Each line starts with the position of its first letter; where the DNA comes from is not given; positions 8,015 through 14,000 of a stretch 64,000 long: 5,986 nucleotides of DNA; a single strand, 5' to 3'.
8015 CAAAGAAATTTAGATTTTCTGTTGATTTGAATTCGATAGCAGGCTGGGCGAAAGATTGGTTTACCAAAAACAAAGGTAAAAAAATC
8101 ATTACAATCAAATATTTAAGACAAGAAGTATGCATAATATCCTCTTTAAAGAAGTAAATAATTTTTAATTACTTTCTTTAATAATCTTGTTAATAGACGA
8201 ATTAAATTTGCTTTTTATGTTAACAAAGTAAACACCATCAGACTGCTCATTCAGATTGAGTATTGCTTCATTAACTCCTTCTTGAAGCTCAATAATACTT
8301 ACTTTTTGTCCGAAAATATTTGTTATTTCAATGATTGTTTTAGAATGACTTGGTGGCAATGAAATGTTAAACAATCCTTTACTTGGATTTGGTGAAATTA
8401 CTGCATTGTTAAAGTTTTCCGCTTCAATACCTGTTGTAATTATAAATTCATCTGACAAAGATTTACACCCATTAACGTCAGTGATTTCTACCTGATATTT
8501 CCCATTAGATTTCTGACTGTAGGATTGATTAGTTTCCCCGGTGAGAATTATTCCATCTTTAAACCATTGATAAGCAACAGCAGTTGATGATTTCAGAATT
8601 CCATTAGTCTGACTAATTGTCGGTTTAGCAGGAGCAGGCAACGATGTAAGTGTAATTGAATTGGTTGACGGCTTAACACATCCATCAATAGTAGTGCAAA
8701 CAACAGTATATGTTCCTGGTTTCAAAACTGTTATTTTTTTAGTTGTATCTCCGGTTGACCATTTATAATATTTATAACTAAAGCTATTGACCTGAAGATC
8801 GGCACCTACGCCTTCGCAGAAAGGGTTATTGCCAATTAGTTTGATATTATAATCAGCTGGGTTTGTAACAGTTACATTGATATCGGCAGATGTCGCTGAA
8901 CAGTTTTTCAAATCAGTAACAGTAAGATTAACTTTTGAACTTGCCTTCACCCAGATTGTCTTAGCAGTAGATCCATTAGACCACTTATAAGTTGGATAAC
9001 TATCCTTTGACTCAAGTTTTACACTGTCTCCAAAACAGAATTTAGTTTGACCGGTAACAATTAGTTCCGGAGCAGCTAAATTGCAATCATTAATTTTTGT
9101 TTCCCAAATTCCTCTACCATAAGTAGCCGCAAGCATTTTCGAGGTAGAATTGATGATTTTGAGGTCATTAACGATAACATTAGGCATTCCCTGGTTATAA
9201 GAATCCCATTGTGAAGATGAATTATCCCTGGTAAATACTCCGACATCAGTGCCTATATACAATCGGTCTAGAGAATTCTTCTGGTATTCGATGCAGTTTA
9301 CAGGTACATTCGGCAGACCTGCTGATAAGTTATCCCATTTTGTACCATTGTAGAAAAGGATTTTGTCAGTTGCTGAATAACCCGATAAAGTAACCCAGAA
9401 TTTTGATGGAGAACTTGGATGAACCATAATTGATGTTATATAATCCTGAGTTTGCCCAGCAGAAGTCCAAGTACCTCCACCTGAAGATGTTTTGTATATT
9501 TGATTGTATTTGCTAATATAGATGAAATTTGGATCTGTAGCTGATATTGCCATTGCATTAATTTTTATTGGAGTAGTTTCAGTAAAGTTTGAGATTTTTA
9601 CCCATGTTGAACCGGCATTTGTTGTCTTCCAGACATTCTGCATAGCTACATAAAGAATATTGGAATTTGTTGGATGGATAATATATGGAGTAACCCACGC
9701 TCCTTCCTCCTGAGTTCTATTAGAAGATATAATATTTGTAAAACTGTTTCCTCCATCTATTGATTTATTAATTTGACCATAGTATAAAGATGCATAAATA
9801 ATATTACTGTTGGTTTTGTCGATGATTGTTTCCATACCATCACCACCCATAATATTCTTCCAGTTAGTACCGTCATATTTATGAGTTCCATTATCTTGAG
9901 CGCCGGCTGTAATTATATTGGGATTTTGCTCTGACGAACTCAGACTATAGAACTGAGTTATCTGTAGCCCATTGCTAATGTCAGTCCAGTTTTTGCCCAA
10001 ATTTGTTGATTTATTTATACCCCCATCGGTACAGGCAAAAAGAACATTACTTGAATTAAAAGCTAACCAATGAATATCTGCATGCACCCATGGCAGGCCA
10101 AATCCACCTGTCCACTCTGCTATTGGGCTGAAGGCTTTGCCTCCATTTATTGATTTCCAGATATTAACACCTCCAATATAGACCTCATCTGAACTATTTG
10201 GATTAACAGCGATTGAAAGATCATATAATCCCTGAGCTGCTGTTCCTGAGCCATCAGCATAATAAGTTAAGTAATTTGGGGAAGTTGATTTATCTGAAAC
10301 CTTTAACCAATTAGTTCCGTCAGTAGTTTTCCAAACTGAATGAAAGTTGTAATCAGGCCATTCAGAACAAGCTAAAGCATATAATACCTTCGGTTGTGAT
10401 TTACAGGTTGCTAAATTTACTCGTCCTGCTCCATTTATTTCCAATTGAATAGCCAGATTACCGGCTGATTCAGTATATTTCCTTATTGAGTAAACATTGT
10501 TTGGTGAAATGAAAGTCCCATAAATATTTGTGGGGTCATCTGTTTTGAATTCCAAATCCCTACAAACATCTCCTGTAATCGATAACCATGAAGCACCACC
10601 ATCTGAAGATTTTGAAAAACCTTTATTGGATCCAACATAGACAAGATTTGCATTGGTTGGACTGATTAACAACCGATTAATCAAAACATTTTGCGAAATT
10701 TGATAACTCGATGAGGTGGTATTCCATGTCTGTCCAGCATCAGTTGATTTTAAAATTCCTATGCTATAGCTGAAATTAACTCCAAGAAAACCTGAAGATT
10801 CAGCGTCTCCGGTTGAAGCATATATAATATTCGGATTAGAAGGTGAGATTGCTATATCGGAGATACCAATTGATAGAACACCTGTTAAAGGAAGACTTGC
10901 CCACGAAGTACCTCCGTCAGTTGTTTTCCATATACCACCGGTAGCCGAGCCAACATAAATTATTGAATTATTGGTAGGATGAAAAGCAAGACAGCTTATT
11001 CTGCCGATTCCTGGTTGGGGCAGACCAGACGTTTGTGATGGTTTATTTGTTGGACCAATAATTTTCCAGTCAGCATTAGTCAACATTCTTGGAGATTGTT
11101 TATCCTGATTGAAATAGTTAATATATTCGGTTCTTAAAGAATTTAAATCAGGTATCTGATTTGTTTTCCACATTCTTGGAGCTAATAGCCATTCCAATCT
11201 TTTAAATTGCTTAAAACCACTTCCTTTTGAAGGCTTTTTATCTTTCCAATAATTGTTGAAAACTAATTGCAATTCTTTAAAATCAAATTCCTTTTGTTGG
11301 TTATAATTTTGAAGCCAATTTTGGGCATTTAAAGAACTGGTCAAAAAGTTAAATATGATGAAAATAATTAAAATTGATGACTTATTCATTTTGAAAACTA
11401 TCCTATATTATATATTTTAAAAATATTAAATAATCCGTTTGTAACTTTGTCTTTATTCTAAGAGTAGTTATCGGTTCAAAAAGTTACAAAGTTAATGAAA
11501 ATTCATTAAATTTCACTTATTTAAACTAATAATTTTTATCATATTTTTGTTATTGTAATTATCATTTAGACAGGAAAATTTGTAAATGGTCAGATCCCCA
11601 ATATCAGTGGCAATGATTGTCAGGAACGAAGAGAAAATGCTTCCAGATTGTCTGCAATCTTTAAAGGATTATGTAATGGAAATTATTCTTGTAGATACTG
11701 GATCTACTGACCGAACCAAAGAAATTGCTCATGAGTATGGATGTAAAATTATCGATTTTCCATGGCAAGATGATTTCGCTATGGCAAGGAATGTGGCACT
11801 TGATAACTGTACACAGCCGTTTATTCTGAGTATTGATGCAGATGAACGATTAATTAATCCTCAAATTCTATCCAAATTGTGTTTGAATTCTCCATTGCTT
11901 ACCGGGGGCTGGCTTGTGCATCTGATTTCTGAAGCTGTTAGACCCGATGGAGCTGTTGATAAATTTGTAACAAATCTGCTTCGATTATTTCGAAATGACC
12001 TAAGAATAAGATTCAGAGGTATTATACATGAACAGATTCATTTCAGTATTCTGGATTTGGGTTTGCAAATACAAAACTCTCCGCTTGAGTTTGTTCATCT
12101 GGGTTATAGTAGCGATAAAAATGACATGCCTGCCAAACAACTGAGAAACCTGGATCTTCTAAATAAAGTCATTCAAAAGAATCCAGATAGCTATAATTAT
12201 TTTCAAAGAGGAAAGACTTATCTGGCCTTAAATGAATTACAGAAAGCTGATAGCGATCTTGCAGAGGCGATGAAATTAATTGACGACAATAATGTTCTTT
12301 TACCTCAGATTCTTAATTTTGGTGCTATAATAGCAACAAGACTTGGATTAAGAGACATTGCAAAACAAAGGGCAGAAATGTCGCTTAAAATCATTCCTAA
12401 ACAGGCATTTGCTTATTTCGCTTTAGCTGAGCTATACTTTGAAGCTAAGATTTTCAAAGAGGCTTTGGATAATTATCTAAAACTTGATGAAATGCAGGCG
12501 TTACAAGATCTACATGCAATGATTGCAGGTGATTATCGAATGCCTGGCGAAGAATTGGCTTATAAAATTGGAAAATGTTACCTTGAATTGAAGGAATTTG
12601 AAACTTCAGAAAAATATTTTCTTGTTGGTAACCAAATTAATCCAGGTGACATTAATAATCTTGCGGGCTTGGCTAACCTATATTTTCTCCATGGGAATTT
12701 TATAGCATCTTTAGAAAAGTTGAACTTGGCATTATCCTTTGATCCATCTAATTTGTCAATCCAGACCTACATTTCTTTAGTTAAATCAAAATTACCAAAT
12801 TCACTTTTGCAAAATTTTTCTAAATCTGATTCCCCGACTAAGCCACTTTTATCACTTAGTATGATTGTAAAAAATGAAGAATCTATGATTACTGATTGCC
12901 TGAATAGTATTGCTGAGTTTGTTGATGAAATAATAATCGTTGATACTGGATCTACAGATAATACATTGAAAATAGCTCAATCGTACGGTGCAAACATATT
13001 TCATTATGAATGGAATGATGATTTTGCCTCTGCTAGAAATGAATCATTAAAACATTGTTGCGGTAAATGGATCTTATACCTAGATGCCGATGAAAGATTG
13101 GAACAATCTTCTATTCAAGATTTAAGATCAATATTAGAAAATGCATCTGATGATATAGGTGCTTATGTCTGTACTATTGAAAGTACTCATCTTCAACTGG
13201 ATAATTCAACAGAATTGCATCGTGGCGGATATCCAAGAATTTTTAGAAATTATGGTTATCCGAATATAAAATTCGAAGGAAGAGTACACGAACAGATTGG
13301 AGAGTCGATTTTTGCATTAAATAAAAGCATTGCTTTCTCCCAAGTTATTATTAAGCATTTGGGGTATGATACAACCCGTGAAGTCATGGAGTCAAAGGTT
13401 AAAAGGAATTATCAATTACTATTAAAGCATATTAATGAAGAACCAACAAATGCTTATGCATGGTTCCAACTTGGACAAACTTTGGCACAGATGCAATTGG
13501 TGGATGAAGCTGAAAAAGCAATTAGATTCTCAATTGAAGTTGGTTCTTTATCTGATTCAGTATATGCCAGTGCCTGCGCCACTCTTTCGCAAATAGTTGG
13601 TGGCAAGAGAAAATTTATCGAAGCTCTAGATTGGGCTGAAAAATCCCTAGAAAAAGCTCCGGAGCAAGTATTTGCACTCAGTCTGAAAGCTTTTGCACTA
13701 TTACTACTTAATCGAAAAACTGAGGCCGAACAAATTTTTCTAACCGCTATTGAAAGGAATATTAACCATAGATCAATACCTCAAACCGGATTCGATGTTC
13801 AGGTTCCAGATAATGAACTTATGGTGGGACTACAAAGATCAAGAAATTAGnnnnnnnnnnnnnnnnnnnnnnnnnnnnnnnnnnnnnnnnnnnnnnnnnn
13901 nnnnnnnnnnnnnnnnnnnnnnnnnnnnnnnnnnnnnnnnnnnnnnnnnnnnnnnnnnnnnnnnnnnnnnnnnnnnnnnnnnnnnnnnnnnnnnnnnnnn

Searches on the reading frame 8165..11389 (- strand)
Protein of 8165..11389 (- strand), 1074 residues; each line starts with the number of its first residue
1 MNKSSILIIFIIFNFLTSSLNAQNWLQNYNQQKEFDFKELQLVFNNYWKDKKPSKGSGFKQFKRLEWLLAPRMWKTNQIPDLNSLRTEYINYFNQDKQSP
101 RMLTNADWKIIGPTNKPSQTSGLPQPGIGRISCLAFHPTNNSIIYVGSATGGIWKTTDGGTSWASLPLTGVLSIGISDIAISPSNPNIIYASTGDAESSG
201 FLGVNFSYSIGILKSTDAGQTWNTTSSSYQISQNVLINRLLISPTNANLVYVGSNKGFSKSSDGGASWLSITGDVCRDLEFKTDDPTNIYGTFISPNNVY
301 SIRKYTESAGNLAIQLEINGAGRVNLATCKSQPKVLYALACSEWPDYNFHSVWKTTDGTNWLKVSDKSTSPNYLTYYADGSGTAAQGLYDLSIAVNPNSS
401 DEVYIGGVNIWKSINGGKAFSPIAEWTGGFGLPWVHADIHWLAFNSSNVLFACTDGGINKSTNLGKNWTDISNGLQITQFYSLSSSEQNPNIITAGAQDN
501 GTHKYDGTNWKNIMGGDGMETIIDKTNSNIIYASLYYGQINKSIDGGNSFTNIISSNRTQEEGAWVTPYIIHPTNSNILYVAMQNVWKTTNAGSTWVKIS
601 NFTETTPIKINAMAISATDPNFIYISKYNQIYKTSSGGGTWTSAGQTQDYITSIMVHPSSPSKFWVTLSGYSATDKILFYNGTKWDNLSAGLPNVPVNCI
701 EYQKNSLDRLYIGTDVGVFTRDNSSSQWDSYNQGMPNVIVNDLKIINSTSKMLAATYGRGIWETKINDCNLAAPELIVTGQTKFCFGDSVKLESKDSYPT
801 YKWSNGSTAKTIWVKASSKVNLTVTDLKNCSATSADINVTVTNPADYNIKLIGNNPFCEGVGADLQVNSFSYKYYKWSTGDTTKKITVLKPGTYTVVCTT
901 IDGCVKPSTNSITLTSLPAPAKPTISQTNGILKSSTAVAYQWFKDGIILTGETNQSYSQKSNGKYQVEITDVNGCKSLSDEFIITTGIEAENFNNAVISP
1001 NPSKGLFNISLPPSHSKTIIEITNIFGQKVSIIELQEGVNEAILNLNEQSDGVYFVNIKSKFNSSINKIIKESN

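Call 16: search_protein_families(library=pfam, proteins=[window:8165-11389:-], max_evalue=0.001)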
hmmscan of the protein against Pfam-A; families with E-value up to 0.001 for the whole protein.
window:8165-11389:- (1074 aa): 3 families
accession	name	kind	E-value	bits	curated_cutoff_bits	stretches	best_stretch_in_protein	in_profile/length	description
PF15902.12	Sortilin-Vps10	-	6.5e-17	61.9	33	0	584-667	1-86/446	Sortilin, neurotensin receptor 3,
PF18962.6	Por_Secre_tail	-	2.7e-10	40.8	27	1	998-1070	1-74/75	Secretion system C-terminal sorting domain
PF21548.3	CATSPERB_2nd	-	9.1e-08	32.1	27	1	570-654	252-332/350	CATSPER subunit beta protein 2nd domain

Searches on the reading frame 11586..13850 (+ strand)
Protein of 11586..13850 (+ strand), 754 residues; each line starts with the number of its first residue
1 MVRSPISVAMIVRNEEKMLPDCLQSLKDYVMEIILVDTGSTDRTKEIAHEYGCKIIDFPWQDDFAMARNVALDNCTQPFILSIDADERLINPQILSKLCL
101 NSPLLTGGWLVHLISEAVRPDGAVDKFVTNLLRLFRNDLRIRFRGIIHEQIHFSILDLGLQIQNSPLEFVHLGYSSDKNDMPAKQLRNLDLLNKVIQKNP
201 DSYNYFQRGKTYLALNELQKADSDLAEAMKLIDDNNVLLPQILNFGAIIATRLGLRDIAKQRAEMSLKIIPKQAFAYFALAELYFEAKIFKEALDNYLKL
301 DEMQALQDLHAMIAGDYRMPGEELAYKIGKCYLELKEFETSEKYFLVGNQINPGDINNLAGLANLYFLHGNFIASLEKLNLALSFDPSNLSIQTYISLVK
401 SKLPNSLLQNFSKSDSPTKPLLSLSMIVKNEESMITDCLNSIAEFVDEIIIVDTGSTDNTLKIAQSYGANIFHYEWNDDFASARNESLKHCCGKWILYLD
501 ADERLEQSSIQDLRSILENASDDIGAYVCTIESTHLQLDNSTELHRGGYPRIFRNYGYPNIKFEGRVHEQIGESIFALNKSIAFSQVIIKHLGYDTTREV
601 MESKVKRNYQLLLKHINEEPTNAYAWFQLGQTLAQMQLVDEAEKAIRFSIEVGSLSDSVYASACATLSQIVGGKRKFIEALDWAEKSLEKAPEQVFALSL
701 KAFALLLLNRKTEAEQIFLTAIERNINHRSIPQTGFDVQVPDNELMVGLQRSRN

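Call 16: search_protein_families(library=pfam, proteins=[window:11586-13850:+], max_evalue=0.001)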
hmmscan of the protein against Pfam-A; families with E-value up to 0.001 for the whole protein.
window:11586-13850:+ (754 aa): 12 families
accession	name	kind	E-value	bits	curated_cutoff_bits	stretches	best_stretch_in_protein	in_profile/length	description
PF00535.33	Glycos_transf_2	-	1.3e-43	149.3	23.3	2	425-531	3-117/168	Glycosyl transferase family 2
PF07719.23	TPR_2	-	1.1e-14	53.7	27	0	205-234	4-33/34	Tetratricopeptide repeat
PF13704.12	Glyco_tranf_2_4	-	2.2e-13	50.9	27.5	1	429-506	1-85/98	Glycosyl transferase family 2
PF13431.12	TPR_17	-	9e-12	44.7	24.4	0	614-643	4-33/34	Tetratricopeptide repeat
PF00515.34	TPR_1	-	1.3e-08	34.8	27.8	0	623-651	1-29/34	Tetratricopeptide repeat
PF10111.15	Glyco_tranf_2_2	-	1.1e-07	32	27.3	1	429-544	9-134/276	Glycosyltransferase like family 2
PF13181.12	TPR_8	-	2.1e-07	31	25.7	0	205-233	4-32/34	Tetratricopeptide repeat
PF13424.12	TPR_12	-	2e-06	28.4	30.1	0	625-690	5-74/77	Tetratricopeptide repeat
PF14559.12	TPR_19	-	1.8e-05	25.4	25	0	617-646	19-48/68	Tetratricopeptide repeat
PF13414.12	TPR_11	-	5.6e-05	23.2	26.8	0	364-392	2-30/42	TPR repeat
PF23914.1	TPR_CcmH_CycH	-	7.4e-05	23.1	42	1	614-718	41-144/158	Cytochrome c-type biogenesis protein H TPR domain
PF12895.13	ANAPC3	-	0.00031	21.4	27.2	0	603-647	37-80/82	Anaphase-promoting complex, cyclosome, subunit 3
